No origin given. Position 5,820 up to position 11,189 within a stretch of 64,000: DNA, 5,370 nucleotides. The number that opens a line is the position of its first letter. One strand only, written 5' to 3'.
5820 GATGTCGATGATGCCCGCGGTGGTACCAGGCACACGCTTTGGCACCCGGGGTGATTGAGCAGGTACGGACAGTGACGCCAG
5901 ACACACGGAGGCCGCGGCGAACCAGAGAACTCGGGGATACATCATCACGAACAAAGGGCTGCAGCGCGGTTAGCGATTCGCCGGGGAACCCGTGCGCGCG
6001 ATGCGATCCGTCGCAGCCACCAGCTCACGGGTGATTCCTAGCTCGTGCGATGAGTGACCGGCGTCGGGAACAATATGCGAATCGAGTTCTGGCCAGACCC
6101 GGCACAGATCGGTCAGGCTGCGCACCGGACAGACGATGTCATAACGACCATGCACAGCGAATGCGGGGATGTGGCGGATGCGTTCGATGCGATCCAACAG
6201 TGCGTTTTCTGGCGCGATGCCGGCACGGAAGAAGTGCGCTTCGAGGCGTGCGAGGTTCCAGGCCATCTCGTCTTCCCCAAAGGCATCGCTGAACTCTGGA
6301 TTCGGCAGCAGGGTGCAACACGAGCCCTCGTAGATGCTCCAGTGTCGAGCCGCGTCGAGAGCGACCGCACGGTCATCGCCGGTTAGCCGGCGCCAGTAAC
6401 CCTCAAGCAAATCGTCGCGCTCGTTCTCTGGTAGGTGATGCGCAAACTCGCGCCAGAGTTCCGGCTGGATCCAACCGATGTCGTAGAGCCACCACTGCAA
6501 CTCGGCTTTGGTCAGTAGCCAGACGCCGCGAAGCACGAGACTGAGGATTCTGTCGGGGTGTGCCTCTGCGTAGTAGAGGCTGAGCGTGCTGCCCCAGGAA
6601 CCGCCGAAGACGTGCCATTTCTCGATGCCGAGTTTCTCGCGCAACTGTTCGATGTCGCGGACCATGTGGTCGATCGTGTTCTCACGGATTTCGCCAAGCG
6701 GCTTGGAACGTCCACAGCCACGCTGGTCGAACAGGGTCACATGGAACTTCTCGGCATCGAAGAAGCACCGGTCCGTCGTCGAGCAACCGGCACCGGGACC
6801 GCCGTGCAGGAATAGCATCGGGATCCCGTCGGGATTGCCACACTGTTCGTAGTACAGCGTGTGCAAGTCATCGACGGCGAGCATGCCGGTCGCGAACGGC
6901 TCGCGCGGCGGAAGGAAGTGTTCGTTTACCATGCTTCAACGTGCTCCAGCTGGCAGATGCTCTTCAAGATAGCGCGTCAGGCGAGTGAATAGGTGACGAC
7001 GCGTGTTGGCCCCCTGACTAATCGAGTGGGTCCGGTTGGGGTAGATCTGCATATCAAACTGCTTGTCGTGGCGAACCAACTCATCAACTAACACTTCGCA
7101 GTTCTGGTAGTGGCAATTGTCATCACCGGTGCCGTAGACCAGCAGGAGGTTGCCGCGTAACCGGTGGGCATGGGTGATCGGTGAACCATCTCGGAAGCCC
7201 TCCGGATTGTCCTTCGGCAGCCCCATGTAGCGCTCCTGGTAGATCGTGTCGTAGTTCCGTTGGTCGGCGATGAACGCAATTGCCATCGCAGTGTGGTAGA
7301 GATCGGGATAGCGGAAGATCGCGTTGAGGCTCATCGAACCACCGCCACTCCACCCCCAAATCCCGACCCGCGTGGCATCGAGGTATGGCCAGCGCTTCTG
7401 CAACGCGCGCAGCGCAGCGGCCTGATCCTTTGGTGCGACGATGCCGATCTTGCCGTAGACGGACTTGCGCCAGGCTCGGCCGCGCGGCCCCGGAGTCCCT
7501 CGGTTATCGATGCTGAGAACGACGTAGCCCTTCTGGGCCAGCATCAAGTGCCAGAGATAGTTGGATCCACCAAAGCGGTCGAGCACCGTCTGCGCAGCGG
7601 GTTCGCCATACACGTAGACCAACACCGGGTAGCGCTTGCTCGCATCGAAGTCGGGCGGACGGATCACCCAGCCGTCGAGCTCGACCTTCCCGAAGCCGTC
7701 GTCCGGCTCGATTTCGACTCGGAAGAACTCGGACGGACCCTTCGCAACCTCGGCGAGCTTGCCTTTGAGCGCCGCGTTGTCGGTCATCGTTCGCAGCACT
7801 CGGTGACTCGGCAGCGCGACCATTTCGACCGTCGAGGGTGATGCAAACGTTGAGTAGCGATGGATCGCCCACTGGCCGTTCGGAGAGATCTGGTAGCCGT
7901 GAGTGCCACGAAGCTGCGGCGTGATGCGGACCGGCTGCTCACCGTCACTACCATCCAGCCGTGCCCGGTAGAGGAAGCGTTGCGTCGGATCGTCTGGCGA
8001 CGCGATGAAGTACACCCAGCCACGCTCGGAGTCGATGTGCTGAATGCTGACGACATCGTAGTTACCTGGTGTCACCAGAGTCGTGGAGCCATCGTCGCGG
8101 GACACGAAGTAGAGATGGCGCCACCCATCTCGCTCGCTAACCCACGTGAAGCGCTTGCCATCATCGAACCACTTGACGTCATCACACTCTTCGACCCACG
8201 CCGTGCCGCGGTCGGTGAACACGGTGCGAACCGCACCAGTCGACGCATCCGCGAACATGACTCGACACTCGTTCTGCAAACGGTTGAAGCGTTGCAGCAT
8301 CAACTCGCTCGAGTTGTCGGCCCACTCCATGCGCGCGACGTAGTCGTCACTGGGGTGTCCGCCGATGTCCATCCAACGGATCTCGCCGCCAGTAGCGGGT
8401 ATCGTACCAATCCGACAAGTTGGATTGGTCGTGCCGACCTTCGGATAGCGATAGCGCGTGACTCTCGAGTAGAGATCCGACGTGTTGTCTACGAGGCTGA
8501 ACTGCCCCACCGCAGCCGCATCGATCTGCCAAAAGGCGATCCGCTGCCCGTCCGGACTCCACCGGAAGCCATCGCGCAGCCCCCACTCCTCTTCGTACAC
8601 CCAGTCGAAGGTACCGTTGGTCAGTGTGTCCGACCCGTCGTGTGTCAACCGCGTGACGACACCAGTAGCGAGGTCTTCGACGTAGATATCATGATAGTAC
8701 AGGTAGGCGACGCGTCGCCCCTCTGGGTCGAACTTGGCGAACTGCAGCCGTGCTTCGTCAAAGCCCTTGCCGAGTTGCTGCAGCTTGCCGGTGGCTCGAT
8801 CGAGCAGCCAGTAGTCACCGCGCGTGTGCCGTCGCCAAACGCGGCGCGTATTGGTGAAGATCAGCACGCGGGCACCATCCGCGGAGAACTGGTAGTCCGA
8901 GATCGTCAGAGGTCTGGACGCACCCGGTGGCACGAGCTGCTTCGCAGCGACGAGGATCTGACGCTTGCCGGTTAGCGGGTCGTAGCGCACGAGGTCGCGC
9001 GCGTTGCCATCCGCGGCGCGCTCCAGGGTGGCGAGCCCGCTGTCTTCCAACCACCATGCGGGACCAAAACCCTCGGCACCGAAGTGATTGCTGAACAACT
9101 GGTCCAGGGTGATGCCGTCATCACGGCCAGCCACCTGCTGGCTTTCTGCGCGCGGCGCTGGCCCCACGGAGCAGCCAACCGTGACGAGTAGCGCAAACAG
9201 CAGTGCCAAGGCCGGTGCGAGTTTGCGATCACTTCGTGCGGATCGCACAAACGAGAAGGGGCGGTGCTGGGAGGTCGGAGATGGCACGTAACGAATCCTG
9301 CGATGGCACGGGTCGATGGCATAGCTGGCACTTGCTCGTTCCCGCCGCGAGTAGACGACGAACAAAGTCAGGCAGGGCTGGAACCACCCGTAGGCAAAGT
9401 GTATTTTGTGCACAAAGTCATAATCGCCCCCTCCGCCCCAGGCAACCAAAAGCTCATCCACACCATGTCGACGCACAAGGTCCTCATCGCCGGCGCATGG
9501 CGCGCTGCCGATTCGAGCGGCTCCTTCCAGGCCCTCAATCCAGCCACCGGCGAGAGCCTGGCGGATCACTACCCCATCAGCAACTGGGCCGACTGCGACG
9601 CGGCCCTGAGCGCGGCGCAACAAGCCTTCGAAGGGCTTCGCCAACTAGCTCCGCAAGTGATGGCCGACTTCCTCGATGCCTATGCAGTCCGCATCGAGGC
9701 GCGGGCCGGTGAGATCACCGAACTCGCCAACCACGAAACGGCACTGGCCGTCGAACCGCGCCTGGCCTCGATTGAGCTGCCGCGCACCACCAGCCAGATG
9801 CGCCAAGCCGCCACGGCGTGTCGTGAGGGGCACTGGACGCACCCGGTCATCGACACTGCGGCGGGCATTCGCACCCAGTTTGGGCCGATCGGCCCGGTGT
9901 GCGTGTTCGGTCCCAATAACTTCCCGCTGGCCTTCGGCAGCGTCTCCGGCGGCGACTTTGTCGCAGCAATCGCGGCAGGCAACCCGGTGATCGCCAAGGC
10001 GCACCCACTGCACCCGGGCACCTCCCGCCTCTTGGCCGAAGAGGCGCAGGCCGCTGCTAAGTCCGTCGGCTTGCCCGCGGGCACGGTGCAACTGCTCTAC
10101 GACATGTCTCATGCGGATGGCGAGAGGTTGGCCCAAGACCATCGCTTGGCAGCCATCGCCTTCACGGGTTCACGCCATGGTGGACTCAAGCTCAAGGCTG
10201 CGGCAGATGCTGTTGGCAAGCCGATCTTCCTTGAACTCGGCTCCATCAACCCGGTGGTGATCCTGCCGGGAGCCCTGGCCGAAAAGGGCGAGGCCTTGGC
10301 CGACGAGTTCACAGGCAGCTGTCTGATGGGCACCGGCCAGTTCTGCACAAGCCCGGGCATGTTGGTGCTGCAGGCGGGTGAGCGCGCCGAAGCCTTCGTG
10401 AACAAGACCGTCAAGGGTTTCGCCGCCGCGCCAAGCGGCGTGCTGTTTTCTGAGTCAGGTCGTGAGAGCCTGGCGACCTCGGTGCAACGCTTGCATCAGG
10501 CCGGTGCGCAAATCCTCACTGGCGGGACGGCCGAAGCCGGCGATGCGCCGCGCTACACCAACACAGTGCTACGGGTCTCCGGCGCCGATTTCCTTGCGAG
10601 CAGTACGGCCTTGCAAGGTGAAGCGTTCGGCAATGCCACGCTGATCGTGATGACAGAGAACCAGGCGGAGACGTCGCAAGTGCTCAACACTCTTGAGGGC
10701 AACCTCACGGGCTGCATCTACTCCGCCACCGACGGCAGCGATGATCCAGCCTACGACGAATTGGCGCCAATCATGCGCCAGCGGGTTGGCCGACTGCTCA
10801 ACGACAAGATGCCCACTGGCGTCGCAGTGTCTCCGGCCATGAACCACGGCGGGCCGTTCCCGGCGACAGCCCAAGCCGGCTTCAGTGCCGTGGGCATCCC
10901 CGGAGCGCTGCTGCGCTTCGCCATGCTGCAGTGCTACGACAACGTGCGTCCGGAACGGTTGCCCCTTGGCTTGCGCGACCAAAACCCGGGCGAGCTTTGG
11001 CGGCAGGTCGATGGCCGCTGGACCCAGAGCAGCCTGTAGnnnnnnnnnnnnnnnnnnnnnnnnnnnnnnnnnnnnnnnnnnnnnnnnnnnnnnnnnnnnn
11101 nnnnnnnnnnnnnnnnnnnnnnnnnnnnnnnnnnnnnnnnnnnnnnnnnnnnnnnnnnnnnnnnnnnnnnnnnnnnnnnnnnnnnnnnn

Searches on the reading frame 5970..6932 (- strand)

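Call 28: search_protein_families(library=pfam, proteins=[window:5970-6932:-], max_evalue=0.001)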
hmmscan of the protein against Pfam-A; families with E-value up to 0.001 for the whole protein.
window:5970-6932:- (320 aa): 3 families
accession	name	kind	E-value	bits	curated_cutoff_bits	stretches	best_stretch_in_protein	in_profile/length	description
PF00561.26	Abhydrolase_1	-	2.2e-35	122.9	25.8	1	38-298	2-243/245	alpha/beta hydrolase fold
PF12146.15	Hydrolase_4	-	7e-13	48.9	27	1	58-282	27-219/239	Serine aminopeptidase, S33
PF12697.13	Abhydrolase_6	-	2e-08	35.6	26.3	1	40-297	2-208/217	Alpha/beta hydrolase family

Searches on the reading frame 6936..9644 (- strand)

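Call 28: search_protein_families(library=pfam, proteins=[window:6936-9644:-], max_evalue=0.001)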
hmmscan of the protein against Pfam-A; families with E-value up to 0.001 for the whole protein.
window:6936-9644:- (902 aa): 4 families
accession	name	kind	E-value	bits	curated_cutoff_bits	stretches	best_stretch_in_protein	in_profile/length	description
PF00930.27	DPPIV_N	-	1.9e-93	313.5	22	1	254-603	1-353/354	Dipeptidyl peptidase IV (DPP IV) N-terminal region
PF00326.27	Peptidase_S9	-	2.9e-47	161.3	22.6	1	701-897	9-210/213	Prolyl oligopeptidase family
PF07676.18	PD40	-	8.7e-06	26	20.9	0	359-371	13-25/38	WD40-like Beta Propeller Repeat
PF12146.15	Hydrolase_4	-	5.9e-05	22.9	27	0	702-785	27-103/239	Serine aminopeptidase, S33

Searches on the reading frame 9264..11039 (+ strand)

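Call 82: search_protein_families(library=pfam, proteins=[window:9264-11039:+], max_evalue=0.0001)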
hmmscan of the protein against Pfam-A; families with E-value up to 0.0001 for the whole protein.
window:9264-11039:+ (591 aa): 1 family
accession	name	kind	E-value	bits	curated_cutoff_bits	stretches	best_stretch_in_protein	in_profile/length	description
PF00171.27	Aldedh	-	7.9e-50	170.2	23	1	79-488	1-403/461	Aldehyde dehydrogenase family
